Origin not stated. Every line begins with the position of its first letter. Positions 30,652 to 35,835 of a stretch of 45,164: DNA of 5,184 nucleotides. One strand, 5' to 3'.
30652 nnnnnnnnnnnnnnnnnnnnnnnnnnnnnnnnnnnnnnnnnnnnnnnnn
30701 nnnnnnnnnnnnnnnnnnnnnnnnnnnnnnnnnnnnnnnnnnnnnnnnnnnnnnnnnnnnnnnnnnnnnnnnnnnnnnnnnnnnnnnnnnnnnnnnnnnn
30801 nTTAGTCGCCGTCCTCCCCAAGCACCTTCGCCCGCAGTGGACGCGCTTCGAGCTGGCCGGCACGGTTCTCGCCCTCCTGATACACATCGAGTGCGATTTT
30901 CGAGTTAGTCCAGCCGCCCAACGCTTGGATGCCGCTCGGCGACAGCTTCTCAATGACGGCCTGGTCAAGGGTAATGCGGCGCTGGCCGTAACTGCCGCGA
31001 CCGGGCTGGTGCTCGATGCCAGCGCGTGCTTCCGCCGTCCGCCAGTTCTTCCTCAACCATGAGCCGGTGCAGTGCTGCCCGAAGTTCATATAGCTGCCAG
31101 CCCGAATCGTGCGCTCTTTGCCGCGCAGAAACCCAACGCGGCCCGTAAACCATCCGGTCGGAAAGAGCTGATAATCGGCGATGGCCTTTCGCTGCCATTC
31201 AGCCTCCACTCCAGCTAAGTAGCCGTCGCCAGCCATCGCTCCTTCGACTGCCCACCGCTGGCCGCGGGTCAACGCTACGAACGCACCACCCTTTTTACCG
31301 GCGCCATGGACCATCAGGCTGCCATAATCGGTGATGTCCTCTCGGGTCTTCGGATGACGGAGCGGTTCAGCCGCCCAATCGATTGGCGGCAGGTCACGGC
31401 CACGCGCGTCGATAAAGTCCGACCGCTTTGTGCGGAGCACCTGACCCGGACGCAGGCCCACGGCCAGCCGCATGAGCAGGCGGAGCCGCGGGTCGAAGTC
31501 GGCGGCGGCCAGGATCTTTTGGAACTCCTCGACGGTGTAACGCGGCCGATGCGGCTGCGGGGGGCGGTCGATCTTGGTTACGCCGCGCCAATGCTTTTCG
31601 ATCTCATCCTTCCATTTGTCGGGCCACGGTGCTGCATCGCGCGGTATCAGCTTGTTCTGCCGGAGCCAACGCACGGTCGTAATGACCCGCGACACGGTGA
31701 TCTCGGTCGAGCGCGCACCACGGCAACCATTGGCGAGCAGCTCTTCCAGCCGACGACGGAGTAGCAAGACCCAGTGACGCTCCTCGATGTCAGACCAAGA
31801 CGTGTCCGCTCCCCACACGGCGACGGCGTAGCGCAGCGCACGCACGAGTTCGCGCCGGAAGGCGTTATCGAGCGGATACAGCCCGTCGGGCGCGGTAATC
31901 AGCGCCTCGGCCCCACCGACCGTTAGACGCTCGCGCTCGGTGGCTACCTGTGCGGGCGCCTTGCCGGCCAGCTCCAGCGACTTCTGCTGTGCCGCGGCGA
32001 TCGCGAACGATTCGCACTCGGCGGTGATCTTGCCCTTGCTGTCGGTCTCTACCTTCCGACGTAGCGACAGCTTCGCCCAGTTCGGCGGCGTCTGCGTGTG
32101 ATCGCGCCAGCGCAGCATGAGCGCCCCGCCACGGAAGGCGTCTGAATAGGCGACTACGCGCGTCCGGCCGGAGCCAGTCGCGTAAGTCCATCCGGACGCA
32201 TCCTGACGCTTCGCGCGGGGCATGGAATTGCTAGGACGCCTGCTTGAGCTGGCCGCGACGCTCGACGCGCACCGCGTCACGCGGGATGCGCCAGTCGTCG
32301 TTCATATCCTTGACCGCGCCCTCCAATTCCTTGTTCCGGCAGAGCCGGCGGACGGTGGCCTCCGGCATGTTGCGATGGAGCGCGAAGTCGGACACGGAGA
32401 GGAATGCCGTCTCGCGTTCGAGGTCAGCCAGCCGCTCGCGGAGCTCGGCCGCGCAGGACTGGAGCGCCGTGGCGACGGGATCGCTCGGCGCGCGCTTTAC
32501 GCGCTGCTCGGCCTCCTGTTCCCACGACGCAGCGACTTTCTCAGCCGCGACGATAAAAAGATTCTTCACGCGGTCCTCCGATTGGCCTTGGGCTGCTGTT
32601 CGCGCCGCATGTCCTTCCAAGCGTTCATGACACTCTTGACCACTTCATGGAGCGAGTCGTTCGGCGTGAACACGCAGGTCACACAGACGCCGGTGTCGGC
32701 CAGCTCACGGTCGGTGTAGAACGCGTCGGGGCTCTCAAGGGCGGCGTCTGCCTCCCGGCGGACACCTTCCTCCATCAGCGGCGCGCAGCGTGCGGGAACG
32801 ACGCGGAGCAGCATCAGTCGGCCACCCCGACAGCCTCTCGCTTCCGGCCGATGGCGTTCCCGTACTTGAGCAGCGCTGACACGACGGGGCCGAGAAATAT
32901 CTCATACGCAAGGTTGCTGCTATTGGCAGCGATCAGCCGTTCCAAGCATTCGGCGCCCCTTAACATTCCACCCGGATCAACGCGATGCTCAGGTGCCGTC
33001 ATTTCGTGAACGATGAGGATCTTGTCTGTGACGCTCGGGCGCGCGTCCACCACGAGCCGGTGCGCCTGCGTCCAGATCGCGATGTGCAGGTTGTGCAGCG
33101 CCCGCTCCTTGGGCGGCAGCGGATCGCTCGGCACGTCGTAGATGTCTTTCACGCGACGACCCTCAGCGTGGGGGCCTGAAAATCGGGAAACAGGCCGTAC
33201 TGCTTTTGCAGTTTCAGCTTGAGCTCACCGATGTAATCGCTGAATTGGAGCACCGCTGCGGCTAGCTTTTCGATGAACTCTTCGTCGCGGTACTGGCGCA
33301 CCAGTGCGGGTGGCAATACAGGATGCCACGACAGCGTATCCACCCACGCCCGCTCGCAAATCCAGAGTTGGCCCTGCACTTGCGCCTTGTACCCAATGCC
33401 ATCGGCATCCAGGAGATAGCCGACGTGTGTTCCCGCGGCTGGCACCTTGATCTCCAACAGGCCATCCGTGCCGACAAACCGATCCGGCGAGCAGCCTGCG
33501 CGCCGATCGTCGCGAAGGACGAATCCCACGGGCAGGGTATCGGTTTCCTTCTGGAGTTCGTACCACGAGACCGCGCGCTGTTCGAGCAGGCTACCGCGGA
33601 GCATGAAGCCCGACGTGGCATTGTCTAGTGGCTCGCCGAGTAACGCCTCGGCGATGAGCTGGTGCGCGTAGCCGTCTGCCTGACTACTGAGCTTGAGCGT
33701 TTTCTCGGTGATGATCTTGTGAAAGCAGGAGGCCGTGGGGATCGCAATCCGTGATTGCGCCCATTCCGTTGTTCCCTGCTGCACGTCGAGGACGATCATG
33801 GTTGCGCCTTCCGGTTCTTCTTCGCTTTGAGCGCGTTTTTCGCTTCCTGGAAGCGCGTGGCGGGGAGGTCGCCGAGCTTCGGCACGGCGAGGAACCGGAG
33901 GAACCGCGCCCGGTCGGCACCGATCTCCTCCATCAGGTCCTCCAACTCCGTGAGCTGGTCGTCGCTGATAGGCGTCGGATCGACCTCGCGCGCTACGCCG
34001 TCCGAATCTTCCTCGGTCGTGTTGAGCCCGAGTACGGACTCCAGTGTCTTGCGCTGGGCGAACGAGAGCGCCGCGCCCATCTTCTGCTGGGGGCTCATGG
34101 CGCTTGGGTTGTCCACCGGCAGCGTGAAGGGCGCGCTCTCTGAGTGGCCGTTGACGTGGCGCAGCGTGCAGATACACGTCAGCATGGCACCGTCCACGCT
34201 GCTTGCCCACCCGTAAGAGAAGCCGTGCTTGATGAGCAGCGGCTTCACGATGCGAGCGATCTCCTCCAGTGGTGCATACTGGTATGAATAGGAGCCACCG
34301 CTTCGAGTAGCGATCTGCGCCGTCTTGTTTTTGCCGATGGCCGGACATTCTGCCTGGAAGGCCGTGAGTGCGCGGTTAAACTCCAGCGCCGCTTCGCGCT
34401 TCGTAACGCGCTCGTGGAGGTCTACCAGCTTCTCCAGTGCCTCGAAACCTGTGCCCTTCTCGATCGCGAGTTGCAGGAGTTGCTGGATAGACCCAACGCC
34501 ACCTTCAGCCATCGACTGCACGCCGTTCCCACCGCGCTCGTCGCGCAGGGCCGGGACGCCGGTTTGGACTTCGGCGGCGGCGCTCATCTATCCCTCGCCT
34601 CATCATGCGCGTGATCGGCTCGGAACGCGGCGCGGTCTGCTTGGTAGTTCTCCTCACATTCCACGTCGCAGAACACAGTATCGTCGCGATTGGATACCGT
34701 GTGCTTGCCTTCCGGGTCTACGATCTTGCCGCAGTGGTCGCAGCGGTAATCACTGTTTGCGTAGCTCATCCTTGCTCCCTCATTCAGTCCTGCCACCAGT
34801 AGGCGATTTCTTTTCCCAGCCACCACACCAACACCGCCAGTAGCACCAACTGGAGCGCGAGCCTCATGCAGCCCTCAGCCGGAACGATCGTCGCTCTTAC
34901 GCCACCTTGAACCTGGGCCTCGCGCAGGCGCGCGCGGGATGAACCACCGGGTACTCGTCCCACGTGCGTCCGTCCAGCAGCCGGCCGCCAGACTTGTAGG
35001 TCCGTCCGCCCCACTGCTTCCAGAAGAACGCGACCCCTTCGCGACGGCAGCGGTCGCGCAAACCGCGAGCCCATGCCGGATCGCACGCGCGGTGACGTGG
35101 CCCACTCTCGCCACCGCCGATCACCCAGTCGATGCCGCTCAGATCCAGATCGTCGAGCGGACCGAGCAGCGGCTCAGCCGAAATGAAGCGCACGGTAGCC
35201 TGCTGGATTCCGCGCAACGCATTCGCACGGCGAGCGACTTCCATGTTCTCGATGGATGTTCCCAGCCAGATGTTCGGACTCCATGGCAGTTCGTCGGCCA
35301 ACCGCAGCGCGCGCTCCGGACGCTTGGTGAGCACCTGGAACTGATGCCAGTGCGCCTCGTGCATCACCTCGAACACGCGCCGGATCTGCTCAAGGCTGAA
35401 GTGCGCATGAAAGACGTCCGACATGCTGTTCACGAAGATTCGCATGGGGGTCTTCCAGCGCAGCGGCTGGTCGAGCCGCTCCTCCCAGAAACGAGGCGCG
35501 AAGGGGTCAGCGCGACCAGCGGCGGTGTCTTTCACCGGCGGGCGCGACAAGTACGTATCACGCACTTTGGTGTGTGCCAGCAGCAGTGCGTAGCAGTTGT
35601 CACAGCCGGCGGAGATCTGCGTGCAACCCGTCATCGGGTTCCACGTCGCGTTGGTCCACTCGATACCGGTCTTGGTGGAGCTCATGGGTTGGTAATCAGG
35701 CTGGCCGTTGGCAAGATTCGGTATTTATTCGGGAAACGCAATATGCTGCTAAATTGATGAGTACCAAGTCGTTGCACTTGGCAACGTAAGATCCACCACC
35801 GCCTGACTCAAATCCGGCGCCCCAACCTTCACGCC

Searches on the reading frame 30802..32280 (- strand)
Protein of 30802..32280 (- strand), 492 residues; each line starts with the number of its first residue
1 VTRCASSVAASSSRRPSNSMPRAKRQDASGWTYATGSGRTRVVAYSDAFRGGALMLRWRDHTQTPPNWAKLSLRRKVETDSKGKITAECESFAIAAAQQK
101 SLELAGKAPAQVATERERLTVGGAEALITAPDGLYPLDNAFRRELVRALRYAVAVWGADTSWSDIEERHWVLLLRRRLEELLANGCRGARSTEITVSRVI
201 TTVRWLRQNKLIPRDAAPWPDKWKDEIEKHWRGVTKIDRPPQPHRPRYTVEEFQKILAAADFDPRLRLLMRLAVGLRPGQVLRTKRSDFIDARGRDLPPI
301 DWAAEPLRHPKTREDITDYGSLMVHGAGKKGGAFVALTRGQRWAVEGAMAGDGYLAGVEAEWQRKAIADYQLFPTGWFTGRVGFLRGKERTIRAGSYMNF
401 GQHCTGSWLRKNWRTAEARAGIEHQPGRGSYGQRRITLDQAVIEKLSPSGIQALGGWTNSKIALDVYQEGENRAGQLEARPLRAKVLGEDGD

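Call 10: search_protein_families(library=phrogs, proteins=[window:30802-32280:-], max_evalue=0.001)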
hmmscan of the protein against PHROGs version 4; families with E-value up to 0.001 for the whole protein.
window:30802-32280:- (492 aa): 1 family
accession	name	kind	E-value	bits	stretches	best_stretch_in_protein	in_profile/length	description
phrog_1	-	integration and excision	1.3e-07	32.3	1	147-293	192-319/611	integrase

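Call 66: search_protein_families(library=pfam, proteins=[window:30802-32280:-], max_evalue=0.01)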
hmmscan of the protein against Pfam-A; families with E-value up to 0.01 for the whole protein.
window:30802-32280:- (492 aa): 0 families

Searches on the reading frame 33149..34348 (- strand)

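Call 10: search_protein_families(library=phrogs, proteins=[window:33149-34348:-], max_evalue=0.001)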
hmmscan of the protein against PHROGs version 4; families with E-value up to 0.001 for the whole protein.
window:33149-34348:- (399 aa): 2 families
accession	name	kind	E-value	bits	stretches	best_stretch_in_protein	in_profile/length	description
phrog_149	-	DNA, RNA and nucleotide metabolism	8.2e-28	98.3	1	167-383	574-803/1242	exonuclease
phrog_434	-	DNA, RNA and nucleotide metabolism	3.4e-07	30.8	1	230-369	87-232/372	RecE-like recombination exonuclease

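Call 104: search_protein_families(library=pfam, proteins=[window:33152-34348:-], max_evalue=0.001)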
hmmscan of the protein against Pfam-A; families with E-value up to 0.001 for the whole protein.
window:33152-34348:- (399 aa): 1 family
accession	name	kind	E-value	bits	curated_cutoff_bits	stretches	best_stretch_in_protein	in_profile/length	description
PF09588.16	YqaJ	-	7.9e-12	46.1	22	1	195-332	1-148/150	YqaJ-like viral recombinase domain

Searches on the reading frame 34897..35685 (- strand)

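Call 10: search_protein_families(library=phrogs, proteins=[window:34897-35685:-], max_evalue=0.001)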
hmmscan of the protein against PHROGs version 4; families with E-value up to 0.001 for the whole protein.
window:34897-35685:- (262 aa): 1 family
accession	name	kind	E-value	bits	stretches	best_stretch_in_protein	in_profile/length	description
phrog_2045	-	unknown function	2.2e-86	290.9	1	3-229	2-235/299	-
